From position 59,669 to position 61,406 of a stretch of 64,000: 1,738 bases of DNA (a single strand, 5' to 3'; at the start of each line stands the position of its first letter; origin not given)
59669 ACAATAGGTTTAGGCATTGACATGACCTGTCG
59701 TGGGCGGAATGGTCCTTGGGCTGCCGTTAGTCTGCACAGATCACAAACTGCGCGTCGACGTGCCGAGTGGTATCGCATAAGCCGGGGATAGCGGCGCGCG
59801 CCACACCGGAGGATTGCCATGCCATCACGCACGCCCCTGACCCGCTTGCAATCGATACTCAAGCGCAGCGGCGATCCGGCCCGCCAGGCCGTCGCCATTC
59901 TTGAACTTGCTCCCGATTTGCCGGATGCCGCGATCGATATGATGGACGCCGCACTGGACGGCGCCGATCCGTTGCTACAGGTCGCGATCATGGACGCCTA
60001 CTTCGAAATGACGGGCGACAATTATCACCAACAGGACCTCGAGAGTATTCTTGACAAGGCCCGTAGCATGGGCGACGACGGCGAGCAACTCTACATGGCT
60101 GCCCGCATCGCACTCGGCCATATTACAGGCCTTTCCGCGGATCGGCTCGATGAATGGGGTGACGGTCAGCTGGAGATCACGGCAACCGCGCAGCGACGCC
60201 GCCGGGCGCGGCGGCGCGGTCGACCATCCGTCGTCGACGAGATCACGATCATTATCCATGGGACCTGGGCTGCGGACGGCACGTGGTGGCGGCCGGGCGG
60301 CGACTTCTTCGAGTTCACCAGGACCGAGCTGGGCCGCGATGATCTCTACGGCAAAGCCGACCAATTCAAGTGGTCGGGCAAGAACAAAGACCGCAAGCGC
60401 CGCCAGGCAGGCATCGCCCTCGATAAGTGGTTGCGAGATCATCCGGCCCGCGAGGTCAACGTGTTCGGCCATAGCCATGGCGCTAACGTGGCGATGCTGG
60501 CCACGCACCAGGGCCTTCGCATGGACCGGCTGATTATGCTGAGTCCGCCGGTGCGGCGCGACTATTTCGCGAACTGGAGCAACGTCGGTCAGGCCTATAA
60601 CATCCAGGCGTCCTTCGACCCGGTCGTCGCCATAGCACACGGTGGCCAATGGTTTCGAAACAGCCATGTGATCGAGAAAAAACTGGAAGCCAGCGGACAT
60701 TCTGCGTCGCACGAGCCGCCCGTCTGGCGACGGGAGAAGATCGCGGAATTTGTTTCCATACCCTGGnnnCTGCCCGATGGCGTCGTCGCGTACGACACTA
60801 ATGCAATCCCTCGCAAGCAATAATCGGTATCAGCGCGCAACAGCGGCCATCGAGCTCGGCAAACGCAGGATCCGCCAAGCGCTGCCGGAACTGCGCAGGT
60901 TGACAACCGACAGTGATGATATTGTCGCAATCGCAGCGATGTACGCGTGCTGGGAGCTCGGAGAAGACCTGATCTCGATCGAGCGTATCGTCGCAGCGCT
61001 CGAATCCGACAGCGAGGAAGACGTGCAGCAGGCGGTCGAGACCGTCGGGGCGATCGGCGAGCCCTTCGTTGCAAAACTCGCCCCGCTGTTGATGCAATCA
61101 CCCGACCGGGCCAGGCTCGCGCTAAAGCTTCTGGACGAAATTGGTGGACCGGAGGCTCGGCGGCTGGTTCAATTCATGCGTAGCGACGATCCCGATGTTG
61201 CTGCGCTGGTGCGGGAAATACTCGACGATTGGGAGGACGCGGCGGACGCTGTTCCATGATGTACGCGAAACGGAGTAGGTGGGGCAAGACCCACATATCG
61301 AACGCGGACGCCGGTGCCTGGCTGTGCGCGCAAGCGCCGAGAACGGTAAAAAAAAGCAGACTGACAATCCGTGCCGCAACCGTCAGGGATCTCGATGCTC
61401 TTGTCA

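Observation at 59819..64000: Uncharacterised four-gene operon: HEAT + alpha/beta-hydrolase, HEAT, GNAT, and a Lys-rich CHAT-like/transglutaminase-like giant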

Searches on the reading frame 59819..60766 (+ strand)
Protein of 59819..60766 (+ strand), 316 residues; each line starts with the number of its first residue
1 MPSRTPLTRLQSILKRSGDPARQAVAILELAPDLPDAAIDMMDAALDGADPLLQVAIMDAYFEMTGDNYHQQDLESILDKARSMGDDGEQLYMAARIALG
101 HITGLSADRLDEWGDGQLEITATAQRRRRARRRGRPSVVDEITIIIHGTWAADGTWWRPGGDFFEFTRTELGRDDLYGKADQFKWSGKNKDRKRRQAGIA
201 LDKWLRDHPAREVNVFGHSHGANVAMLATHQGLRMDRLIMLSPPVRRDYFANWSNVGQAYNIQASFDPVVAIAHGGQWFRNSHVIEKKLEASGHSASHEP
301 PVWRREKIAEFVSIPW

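Call 5: search_protein_families(library=pfam, proteins=[window:59819-60766:+], max_evalue=1)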
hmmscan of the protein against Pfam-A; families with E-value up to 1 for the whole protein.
window:59819-60766:+ (316 aa): 6 families
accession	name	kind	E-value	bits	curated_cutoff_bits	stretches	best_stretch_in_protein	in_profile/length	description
PF12146.15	Hydrolase_4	-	0.00044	20.1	27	1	201-249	66-116/239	Serine aminopeptidase, S33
PF06259.18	Abhydrolase_8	-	0.015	15.4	20.5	1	195-272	88-173/178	Alpha/beta hydrolase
PF00561.26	Abhydrolase_1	-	0.019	15.1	25.8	1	206-250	64-106/245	alpha/beta hydrolase fold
PF01764.32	Lipase_3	-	0.024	15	22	1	200-230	52-82/140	Lipase (class 3)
PF24322.2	Tle3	-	0.056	13.4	27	1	207-246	178-222/321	T6SS Tle3 phospholipase effector domain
PF16096.10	FXR_C1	-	0.19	12.4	28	1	120-153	37-66/76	Fragile X-related 1 protein C-terminal region 2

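Call 6: search_protein_families(library=ncbifam, proteins=[window:59819-60766:+], max_evalue=1)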
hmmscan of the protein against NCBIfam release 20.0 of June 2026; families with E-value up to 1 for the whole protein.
window:59819-60766:+ (316 aa): 2 families
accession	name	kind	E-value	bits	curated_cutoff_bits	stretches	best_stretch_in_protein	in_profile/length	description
NF047580.1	BPSS1187_fam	subfamily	0.042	13.4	125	1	212-255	111-157/244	BPSS1187 family protein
NF033854.1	esterase_BioV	equivalog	0.066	13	150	1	202-245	16-57/167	pimelyl-ACP methyl ester esterase BioV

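Call 7: search_protein_families(library=padloc, proteins=[window:59819-60766:+], max_evalue=1)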
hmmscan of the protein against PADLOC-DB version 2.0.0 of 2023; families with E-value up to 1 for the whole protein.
window:59819-60766:+ (316 aa): 0 families

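Call 11: find_encoding_contigs(protein=window:59819-60766:+, flank=10000, max_places=6)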
Protein window:59819-60766:+ (316 aa): no gene with exactly this product is on record in the collection.

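Call 58: find_homologous_proteins(query=window:59819-60766:+, max_evalue=0.001)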
Query window:59819-60766:+ (316 aa): 89 proteins with E <= 0.001 among 7562 candidates.
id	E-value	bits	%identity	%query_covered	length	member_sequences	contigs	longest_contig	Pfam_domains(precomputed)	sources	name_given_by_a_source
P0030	4.9e-213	724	100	100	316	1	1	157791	-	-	-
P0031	6.8e-155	533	72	100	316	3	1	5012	-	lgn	-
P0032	1.5e-152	526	71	100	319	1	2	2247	-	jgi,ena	-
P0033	8.5e-152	523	71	100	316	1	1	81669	-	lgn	-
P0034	9.0e-149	513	70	100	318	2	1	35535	-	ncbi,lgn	ncbi:MAG: alpha/beta hydrolase [Pseudomonadota bacterium]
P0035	1.6e-146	506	69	100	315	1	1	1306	-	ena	-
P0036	2.2e-146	505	69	100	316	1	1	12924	-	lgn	-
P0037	4.6e-146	504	68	100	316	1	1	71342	-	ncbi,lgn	-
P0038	5.0e-146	504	70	100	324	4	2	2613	-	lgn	-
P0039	1.1e-144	500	70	100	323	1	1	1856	-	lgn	-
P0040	2.3e-144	499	69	100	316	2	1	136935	-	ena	-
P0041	2.5e-144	499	68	100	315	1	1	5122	-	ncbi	-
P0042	2.9e-144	498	67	100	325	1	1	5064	-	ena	-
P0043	2.7e-143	495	68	100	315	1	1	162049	-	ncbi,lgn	-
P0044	6.9e-142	491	67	100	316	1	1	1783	-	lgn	-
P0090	4.2e-93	330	51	100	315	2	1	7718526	-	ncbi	ncbi:alpha/beta fold hydrolase [Planctomycetes bacterium Poly30]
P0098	2.9e-73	265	43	97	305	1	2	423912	-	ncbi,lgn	-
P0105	2.2e-65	239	44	88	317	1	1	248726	-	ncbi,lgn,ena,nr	ncbi:MAG: hypothetical protein K0U98_25250 [Deltaproteobacteria bacterium]|nr:hypothetical protein [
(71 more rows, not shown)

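Call 59: find_encoding_contigs(protein=P0090, flank=9000, max_places=1)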
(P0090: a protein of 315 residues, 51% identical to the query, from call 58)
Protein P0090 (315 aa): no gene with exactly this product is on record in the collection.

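Call 60: find_encoding_contigs(protein=P0105, flank=9000, max_places=1)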
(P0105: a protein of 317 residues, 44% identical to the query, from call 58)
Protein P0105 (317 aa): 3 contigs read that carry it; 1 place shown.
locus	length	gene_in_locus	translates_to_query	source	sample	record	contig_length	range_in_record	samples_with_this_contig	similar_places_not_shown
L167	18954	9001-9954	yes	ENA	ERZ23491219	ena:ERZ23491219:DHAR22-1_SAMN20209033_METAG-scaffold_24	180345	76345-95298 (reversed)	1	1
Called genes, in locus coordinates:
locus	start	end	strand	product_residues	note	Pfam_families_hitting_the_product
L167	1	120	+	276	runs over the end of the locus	PF01209:Ubie_methyltran, PF13489:Methyltransf_23, PF13847:Methyltransf_31, PF08241:Methyltransf_11, PF08242:Methyltransf_12, PF13649:Methyltransf_25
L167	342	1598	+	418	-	PF00999:Na_H_Exchanger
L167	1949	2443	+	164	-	-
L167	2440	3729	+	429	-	PF00501:AMP-binding, PF14535:AMP-binding_C_2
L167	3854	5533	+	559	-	PF00005:ABC_tran, PF13304:AAA_21 (faint), PF13401:AAA_22 (faint), PF13476:AAA_23 (faint), PF12848:ABC_tran_Xtn, PF00005:ABC_tran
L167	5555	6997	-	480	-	PF19780:DUF6265, PF08450:SGL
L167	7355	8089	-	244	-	PF00872:Transposase_mut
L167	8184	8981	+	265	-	-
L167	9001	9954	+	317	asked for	-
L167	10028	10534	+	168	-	PF02985:HEAT (faint), PF13646:HEAT_2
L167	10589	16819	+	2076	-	PF12770:CHAT, PF20720:nSTAND3 (weak), PF07728:AAA_5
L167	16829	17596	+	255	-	-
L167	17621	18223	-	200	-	-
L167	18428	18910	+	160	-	-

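Call 61: find_encoding_contigs(protein=P0098, flank=9000, max_places=1)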
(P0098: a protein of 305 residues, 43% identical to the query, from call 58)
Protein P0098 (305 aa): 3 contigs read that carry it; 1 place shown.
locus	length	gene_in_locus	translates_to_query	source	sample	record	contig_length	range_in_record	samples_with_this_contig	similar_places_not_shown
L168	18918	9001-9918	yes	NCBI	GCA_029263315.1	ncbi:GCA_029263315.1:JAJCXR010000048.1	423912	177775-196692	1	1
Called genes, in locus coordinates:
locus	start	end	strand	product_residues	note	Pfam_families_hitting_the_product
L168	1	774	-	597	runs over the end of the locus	PF11028:TMEM260_N, PF28495:TMEM260_2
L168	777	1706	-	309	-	PF04199:Cyclase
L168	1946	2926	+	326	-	PF01797:Y1_Tnp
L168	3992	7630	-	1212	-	PF20773:InhA-like_MAM, PF17803:Cadherin_4, PF17892:Cadherin_5, PF17963:Big_9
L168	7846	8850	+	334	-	-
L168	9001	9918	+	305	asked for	-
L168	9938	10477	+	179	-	PF13646:HEAT_2 (faint)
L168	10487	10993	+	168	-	-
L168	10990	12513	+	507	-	PF00474:SSF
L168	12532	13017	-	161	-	PF05618:RimB-like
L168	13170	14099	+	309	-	PF21088:MS_channel_1st (weak), PF00924:MS_channel_2nd, PF21082:MS_channel_3rd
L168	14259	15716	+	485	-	PF00753:Lactamase_B, PF00581:Rhodanese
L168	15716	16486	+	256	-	PF01925:TauE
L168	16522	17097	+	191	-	PF04143:Sulf_transp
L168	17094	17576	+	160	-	PF20398:DUF6691, PF04143:Sulf_transp (weak)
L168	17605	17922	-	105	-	-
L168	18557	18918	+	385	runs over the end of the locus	PF13795:HupE_UreJ_2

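Call 63: search_protein_families(library=pfam, proteins=[L167:10589-16816:+, L167:8184-8978:+, L167:16829-17593:+, L168:7846-8847:+, L168:10487-10990:+], max_evalue=0.001)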
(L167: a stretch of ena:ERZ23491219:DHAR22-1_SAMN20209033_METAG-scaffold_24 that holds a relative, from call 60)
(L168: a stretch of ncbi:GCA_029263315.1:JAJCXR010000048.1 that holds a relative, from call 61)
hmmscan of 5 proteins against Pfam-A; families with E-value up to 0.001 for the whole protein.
L167:10589-16816:+ (2076 aa): 7 families
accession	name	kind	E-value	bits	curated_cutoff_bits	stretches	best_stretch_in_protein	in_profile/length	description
PF12770.12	CHAT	-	8.9e-30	104.5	24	2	1136-1323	110-272/289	CHAT domain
PF07728.20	AAA_5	-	5e-18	65.9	22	1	1769-1927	1-139/139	AAA domain (dynein-related subfamily)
PF20720.3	nSTAND3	-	2.2e-07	31.1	27.2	1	1752-1796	2-46/155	Novel STAND NTPase 3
PF07726.17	AAA_3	-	2.5e-05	24.6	27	0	1769-1871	1-93/131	ATPase family associated with various cellular activities (AAA)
PF13245.12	AAA_19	-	0.00024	21.7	25.1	0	1760-1807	4-51/134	AAA domain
PF01078.27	Mg_chelatase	-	0.00035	20.5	20.3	1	1758-1791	12-46/207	Magnesium chelatase, subunit ChlI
PF13191.12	AAA_16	-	0.00071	20.5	32.6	1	1756-1801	11-55/167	AAA ATPase domain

L167:8184-8978:+ (265 aa): 0 families

L167:16829-17593:+ (255 aa): 0 families

L168:7846-8847:+ (334 aa): 0 families

L168:10487-10990:+ (168 aa): 0 families

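Call 90: search_solved_structures(query=A2, max_evalue=1)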
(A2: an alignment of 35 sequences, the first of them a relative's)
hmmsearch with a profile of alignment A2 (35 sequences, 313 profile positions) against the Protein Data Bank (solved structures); distinct sequences matched with E-value up to 1: 19.
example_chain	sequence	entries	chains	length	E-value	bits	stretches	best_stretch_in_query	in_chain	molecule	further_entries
4zv6_A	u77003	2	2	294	4.2e-05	26.1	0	5-106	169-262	AlphaRep-7 | alpha-Rep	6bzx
7c4d_A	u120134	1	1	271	0.0004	22.9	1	139-236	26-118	Putative esterase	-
4xl5_C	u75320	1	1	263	0.0011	21.5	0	7-105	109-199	bGFP-A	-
6tj2_A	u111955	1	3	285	0.0022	20.4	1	127-236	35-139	Alpha/beta hydrolase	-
9sah_A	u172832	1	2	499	0.0026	20.2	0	5-105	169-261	E4-NB2 synthetic fusion protein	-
6veh_A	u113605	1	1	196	0.0026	20.2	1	5-108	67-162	HEAT repeat domain-containing protein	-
4l0c_A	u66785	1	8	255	0.0037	19.7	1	204-252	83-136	Deformylase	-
8aw4_A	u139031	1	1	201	0.0075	18.7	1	5-108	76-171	ALPHAREP bB-E3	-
5dcq_A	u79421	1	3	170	0.025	17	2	5-107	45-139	artificial repeat proteins (alphaREP3)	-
9c9f_A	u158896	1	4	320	0.12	14.7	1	173-238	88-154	Fluoroacetate dehalogenase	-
4xvp_D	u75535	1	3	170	0.15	14.5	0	40-106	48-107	BGFP-C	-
9rhz_A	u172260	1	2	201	0.16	14.3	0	5-107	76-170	ALPHAREP bE5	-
6gwd_G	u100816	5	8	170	0.19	14.1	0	5-80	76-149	iiH5 ALPHAREP | iih5 Alpha Repeating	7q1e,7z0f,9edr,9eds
5ch8_A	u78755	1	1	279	0.26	13.6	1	190-226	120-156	Mono- and diacylglycerol lipase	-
1tia_A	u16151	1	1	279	0.26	13.6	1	190-226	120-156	LIPASE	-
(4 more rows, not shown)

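Call 91: predict_structure(alignment_id=A2)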
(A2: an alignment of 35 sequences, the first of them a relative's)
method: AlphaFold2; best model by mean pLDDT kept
length: 316 residues; sequences in the alignment: 35
mean_pLDDT: 87.2   pTM: 0.86
mean pLDDT of the five models: 87.2, 86.0, 85.1, 84.3, 82.4
residues with pLDDT >= 90: 230; 70-90: 46; 50-70: 12; < 50: 28
segments of 3 or more residues with pLDDT < 50: 106-132
pLDDT, mean of each block of 10 residues (from residue 1): 81 92 96 96 95 97 95 95 91 92 57 38 44 67 88 86 96 90 77 90 92 95 96 97 93 98 95 88 97 96 97 84
secondary structure, 60 per line:
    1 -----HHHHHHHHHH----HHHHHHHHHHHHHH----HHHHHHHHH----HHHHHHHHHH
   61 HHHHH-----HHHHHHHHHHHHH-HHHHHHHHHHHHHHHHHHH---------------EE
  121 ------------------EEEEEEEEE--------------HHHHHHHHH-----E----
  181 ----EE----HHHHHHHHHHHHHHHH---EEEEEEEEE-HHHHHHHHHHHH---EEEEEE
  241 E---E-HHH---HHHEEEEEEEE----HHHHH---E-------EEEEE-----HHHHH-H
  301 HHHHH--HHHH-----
elements in order: H6-15 H20-33 H38-46 H51-65 H71-83 H85-103 E139-147 H162-170 H191-206 E210-218 H220-231 E235-241 E256-263 H268-272 E284-288 H294-298 H300-305 H308-311

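Call 94: fold_search(model_id=the predicted structure, library=pdb)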
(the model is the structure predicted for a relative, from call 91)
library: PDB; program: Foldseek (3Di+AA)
matches with E <= 10: 854; with E <= 0.001: 20
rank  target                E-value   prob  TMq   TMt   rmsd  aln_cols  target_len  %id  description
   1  29cu                  3.1e-04  1.00  0.34  0.41   6.8       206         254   13  Crystal Structure of a Cutinase from Saccharopolyspora Dendranthemae (released 2026-03-18)
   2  9j1e                  3.1e-04  1.00  0.30  0.31   8.5       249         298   11  ESTS1 phthalate ester degrading esterase from Sulfobacillus acidophilus at 1.22A (released 2024-12-25)
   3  3bdv_A                4.4e-04  1.00  0.35  0.54   6.1       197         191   16  Crystal structure of a putative yden-like hydrolase (eca3091) from pectobacterium atrosepticum scri1043 at 1.66 A reso (released 2007-11-27)
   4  4ob7                  4.4e-04  1.00  0.32  0.32   9.0       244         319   11  Crystal structure of esterase rPPE mutant W187H (released 2014-07-23)
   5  8ytv_A                4.9e-04  1.00  0.36  0.43   5.8       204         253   13  The M19 variant of Mipa-Petase from Micromonospora pattaloongensis (released 2025-01-15)
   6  5f2h_A                4.9e-04  0.99  0.35  0.36  30.3       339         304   15  2.75 Angstrom resolution crystal structure of uncharacterized protein from Bacillus cereus ATCC 10987 (released 2015-12-16)
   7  9j1g                  5.8e-04  1.00  0.31  0.32   8.7       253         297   11  ESTS1 phthalate ester degrading esterase from Sulfobacillus acidophilus in complex with phthalate (released 2024-12-25)
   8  8trf_D                6.2e-04  1.00  0.35  0.43   6.5       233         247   14  Crystal structure of SM0281, an alpha/beta hydrolase from Sinorhizobium meliloti (released 2025-02-12)
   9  7xtu_A                6.5e-04  1.00  0.34  0.40   5.8       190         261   16  The structure of TfCut S130A (released 2023-03-29)
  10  9qdv_A                6.9e-04  1.00  0.37  0.44   5.4       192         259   15  Crystal structure of the polyester hydrolase Leipzig 7 (PHL7) mut3 variant expressed in E. coli (E_PHL7mut3) (released 2025-09-10)
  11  9j5c                  6.9e-04  1.00  0.32  0.33   7.6       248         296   11  ESTS1 phthalate ester degrading esterase from Sulfobacillus acidophilus in complex with diethylhexyl phthalate (released 2024-12-25)
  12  8bra_A                7.3e-04  1.00  0.37  0.44   5.4       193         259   16  Polyester Hydrolase Leipzig 7 (PHL7) bound to terephthalic acid (TPA) and Mg2+ (released 2023-04-19)
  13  8w98                  7.3e-04  1.00  0.32  0.34   8.1       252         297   12  ESTS1 phthalate ester degrading esterase from Sulfobacillus acidophilus in complex with monoethylhexyl phtahalate and 2- (released 2024-12-25)
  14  6z69_B                7.3e-04  1.00  0.37  0.33  10.4       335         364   12  A novel metagenomic alpha/beta-fold esterase (released 2020-12-30)
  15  9j5a                  7.7e-04  1.00  0.29  0.31   8.8       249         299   11  ESTS1 phthalate ester degrading esterase from Sulfobacillus acidophilus in complex with p-nitrophenol (released 2024-12-25)
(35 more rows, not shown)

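Call 101: search_protein_families(library=padloc, proteins=[L167:10589-16816:+, L167:8184-8978:+, L167:16829-17593:+], max_evalue=0.001)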
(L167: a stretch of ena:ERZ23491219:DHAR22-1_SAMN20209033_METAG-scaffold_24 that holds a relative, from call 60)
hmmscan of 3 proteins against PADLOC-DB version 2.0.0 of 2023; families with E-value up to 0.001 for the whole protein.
L167:10589-16816:+ (2076 aa): 5 families
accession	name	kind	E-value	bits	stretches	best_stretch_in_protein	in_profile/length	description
PDLC02016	SAVED_CHAT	-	1.3e-09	35.5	1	1168-1313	133-252/498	-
PDLC04140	mad8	-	1.2e-06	26.2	1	1764-1917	24-101/314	mads_8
PDLC05079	PDC-S73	-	2e-06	24.9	1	1754-1789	178-213/752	-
PDLC03448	REase_II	-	1.4e-05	21.4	1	1840-1936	626-725/857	Type II restriction enzyme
PDLC03920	MkoA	-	0.00016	18.1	1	1762-1797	626-661/1112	-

L167:8184-8978:+ (265 aa): 0 families

L167:16829-17593:+ (255 aa): 0 families

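Call 104: find_encoding_contigs(protein=P0033, flank=10000, max_places=1)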
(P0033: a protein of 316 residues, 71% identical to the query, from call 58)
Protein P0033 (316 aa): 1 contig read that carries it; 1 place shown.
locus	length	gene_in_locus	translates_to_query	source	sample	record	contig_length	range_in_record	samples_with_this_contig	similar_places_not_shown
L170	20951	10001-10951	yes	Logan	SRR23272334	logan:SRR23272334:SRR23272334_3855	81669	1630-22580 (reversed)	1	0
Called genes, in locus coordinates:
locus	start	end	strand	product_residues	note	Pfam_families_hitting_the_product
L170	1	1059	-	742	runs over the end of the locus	PF08446:PAS_2, PF01590:GAF, PF00360:PHY, PF00512:HisKA, PF02518:HATPase_c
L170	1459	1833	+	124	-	PF13436:Gly-zipper_OmpA (weak)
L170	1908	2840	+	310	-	PF04389:Peptidase_M28, PF01546:Peptidase_M20 (weak)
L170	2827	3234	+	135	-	-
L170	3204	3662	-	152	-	-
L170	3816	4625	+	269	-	PF05116:S6PP (faint), PF08282:Hydrolase_3, PF12710:HAD (faint)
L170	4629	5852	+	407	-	-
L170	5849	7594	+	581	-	PF00128:Alpha-amylase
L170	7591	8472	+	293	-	PF00485:PRK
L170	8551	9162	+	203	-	PF07617:DUF1579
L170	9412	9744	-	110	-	PF13410:GST_C_2 (weak)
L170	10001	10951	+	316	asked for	-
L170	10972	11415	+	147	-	PF13646:HEAT_2 (faint)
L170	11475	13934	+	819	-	-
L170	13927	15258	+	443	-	PF24096:DUF7379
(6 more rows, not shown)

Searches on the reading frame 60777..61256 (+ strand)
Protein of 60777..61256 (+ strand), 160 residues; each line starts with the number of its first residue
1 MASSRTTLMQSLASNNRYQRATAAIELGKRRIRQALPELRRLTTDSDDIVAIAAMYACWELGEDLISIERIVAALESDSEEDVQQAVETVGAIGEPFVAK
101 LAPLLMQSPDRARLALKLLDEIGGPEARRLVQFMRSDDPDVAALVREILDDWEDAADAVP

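Call 5: search_protein_families(library=pfam, proteins=[window:60777-61256:+], max_evalue=1)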
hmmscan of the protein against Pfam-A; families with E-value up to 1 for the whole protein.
window:60777-61256:+ (160 aa): 5 families
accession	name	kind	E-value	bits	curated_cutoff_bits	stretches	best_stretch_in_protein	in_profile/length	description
PF13646.12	HEAT_2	-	2.7e-10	40.8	27.7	1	7-88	3-84/88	HEAT repeats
PF13513.12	HEAT_EZ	-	0.0016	19.4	27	1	22-58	8-52/55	HEAT-like repeat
PF02985.28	HEAT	-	0.025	15.2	23.5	0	36-64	2-30/31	HEAT repeat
PF08711.16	Med26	-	0.026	14.8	20.6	1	130-153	24-49/52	TFIIS helical bundle-like domain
PF15030.11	DUF4527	-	0.11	12.3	29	1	85-142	66-124/277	Protein of unknown function (DUF4527)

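Call 6: search_protein_families(library=ncbifam, proteins=[window:60777-61256:+], max_evalue=1)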
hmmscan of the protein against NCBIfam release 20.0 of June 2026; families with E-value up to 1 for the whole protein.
window:60777-61256:+ (160 aa): 7 families
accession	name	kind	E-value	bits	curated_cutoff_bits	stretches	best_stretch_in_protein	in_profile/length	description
NF045915.1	PhycobilmeDegNblB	equivalog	1.6e-07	31.1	300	1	7-140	70-206/214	phycobilisome degradation protein NblB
TIGR02270.1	TIGR02270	subfamily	8.4e-05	21.8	206.8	1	8-145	152-287/410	TIGR02270 family protein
NF010374.0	PRK13800.1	equivalog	0.001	17.4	1196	1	8-145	748-891/898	fumarate reductase/succinate dehydrogenase flavoprotein subunit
NF058505.1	phyc_lyase_CpeY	equivalog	0.0013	17.4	600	1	27-79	139-191/419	C-phycoerythrin alpha-cysteine-82 phycoerythrobilin lyase CpeY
NF005907.0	PRK07883.1-5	equivalog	0.031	12.7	454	1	6-121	426-541/584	DEDD exonuclease domain-containing protein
NF045662.1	DVU0298_fam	equivalog_domain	0.039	13.5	75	1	5-49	147-191/213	DVU0298 family protein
NF058502.1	phyc_lyase_CpcE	equivalog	0.072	12.6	330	1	18-94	130-207/260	C-phycocyanin alpha-cysteine-84 phycocyanobilin lyase subunit CpcE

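Call 7: search_protein_families(library=padloc, proteins=[window:60777-61256:+], max_evalue=1)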
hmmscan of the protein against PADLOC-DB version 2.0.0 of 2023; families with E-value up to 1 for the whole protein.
window:60777-61256:+ (160 aa): 2 families
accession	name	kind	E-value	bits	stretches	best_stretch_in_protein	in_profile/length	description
PDLC02919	HEAT-ARM_XIII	-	0.0024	13.3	1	8-147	766-904/1972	-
PDLC02973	WGR_XIII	-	0.019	11.4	1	6-130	131-251/973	-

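Call 13: find_encoding_contigs(protein=window:60777-61256:+, flank=10000, max_places=6)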
Protein window:60777-61256:+ (160 aa): no gene with exactly this product is on record in the collection.
